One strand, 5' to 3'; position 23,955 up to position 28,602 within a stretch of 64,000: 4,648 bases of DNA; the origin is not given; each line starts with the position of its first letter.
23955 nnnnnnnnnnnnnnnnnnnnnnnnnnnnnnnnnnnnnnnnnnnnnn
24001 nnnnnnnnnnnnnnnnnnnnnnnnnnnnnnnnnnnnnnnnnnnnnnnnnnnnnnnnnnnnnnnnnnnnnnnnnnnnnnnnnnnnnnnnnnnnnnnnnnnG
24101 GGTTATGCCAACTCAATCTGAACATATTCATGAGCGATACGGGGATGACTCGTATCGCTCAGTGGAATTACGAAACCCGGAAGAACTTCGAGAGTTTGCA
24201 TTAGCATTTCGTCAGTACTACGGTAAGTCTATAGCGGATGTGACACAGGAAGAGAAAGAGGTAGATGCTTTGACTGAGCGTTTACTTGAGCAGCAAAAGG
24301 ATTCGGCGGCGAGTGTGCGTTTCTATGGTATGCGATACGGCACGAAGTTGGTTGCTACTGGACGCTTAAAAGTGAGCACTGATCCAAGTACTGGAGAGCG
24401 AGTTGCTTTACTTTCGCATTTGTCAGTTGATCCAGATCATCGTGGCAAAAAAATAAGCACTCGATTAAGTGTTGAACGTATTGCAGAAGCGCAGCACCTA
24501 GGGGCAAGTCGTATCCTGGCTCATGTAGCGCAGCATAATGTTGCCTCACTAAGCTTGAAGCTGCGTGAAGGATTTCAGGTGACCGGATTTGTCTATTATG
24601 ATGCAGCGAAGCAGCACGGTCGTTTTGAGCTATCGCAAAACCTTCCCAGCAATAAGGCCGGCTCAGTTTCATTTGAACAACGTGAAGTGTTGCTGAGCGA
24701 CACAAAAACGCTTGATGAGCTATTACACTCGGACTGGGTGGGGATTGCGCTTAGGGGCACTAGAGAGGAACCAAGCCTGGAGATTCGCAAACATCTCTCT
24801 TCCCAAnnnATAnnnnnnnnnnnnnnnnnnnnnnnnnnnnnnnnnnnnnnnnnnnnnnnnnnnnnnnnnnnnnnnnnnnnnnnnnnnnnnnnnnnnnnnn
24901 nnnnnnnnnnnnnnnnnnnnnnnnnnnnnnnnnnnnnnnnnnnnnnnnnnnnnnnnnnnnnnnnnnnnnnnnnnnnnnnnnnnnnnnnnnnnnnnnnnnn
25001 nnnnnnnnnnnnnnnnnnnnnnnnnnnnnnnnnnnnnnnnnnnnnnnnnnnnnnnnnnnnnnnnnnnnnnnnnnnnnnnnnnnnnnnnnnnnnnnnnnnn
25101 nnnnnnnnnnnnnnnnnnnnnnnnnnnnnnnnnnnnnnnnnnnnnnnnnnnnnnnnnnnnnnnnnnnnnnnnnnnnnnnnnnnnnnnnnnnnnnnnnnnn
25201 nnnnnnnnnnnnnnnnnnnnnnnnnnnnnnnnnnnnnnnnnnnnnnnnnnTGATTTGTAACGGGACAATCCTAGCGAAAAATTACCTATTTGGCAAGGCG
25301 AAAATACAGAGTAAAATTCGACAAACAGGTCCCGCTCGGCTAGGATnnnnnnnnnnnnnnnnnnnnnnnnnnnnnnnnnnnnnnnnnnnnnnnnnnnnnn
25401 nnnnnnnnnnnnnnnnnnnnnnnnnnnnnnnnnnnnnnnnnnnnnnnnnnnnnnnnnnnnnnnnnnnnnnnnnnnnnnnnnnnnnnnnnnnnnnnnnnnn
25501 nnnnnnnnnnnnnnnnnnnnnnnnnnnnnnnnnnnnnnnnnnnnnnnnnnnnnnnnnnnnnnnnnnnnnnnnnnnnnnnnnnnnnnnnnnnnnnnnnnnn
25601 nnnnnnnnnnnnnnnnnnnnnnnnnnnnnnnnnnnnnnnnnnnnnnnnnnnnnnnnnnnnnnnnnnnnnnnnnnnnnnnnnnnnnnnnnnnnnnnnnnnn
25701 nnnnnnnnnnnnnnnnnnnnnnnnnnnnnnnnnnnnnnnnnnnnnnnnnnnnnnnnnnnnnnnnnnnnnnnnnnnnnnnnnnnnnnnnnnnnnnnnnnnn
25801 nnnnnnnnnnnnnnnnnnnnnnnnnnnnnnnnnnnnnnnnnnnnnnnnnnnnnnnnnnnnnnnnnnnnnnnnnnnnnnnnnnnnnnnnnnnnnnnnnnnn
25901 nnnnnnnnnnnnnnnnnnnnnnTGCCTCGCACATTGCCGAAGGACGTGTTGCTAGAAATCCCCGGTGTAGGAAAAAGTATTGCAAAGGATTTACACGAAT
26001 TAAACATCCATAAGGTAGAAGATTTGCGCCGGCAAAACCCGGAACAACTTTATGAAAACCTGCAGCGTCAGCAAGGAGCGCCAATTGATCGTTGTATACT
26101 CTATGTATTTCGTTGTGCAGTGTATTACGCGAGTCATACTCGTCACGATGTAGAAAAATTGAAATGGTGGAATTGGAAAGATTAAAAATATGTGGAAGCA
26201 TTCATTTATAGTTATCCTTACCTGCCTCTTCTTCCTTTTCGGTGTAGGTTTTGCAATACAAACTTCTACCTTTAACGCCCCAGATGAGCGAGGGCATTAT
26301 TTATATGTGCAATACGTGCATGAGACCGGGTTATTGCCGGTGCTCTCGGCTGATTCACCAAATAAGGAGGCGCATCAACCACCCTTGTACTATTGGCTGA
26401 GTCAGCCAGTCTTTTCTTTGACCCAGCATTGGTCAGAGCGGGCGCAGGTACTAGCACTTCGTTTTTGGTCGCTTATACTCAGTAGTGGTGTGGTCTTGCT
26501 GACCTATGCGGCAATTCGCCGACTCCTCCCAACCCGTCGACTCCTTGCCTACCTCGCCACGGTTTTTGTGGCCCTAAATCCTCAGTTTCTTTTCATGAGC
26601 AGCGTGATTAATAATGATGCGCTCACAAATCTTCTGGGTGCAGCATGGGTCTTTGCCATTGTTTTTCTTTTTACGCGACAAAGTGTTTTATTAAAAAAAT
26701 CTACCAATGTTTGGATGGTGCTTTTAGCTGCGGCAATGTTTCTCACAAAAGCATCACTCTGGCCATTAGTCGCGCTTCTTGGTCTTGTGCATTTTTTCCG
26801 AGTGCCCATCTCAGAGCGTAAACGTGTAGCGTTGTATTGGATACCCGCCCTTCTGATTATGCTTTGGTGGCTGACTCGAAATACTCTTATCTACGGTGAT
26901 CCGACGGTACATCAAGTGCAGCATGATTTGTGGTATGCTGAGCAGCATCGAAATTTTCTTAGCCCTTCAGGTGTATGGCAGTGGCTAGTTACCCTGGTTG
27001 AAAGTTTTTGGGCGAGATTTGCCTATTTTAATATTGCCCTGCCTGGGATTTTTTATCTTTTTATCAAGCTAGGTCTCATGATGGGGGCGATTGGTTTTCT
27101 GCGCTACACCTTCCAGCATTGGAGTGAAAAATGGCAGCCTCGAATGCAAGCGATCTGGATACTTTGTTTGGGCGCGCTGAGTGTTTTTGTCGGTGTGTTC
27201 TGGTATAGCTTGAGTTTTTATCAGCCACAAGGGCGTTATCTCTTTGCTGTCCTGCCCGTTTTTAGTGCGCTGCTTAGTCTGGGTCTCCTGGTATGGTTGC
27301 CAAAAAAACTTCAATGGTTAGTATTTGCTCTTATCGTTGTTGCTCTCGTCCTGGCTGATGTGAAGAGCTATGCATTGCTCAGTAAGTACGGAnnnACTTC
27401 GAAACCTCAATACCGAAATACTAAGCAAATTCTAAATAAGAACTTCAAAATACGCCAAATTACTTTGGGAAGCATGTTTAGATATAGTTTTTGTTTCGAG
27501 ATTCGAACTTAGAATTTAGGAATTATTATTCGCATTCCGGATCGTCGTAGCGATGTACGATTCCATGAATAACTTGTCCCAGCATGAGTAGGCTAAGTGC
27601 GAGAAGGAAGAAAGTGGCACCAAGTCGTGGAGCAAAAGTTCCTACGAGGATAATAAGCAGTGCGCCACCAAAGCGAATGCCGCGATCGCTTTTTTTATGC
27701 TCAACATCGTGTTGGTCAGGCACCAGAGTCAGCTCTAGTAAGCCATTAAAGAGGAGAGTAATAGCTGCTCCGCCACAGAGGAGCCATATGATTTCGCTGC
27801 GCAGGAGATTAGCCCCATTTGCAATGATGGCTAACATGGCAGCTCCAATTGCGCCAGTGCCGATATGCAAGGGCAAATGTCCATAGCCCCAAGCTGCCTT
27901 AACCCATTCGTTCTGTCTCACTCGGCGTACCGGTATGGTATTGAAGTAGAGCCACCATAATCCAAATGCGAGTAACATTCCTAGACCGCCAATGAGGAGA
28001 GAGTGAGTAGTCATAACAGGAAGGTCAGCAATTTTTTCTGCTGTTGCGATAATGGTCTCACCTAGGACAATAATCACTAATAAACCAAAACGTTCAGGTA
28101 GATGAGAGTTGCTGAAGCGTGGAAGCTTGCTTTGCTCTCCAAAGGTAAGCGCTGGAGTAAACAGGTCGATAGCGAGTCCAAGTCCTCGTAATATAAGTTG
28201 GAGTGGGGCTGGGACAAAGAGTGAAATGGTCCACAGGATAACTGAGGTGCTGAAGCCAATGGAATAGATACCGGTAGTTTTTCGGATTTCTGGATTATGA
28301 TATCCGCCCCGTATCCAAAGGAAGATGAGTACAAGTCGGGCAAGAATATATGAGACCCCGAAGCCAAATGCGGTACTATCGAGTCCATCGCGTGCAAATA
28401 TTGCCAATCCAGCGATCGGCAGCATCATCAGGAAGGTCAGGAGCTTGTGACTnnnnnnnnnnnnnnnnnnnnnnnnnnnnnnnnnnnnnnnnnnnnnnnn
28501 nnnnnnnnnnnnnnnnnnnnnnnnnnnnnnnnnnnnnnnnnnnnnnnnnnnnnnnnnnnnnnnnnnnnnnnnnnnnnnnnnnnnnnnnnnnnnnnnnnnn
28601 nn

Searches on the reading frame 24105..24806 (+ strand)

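Call 72: search_protein_families(library=pfam, proteins=[window:24105-24806:+], max_evalue=0.0001)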
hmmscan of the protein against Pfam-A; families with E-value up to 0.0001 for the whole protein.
window:24105-24806:+ (234 aa): 1 family
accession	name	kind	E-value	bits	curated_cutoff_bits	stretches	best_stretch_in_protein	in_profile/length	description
PF00583.31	Acetyltransf_1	-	3.7e-10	40.5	20.7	1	51-151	12-110/116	Acetyltransferase (GNAT) family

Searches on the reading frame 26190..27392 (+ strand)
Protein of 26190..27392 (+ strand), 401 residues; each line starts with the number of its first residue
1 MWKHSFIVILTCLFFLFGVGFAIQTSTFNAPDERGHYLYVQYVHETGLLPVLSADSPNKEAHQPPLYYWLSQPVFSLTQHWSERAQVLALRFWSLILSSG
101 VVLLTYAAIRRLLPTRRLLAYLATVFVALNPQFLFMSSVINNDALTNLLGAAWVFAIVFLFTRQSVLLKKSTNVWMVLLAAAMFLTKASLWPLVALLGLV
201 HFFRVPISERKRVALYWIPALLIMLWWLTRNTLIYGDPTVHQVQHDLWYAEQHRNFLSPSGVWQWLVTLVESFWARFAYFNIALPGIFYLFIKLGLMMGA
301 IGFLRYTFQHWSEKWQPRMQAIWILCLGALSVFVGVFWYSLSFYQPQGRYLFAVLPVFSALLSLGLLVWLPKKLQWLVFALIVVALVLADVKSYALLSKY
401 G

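Call 73: search_protein_families(library=pfam, proteins=[window:26190-27392:+], max_evalue=0.0001)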
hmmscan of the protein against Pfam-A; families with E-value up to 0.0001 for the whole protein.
window:26190-27392:+ (401 aa): 1 family
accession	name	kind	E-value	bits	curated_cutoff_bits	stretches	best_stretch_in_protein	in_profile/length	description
PF09913.15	DUF2142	-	1.3e-05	24.6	30.1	1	84-356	121-393/395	Predicted membrane protein (DUF2142)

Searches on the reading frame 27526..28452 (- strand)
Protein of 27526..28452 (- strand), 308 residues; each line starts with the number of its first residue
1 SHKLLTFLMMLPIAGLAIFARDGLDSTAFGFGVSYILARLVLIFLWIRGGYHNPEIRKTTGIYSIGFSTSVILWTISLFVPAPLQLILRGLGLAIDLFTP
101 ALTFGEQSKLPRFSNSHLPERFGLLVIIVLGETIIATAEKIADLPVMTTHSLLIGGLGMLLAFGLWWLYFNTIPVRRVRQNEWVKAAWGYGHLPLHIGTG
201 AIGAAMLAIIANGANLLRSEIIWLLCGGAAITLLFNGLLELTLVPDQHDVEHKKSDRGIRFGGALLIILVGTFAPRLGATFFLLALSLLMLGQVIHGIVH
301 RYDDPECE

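Call 73: search_protein_families(library=pfam, proteins=[window:27526-28452:-], max_evalue=0.0001)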
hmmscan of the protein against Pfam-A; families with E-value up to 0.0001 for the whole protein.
window:27526-28452:- (308 aa): 1 family
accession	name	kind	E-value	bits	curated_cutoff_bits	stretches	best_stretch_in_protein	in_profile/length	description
PF06772.16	LtrA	-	1.5e-48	166.3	31.9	1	2-292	64-353/356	Bacterial low temperature requirement A protein (LtrA)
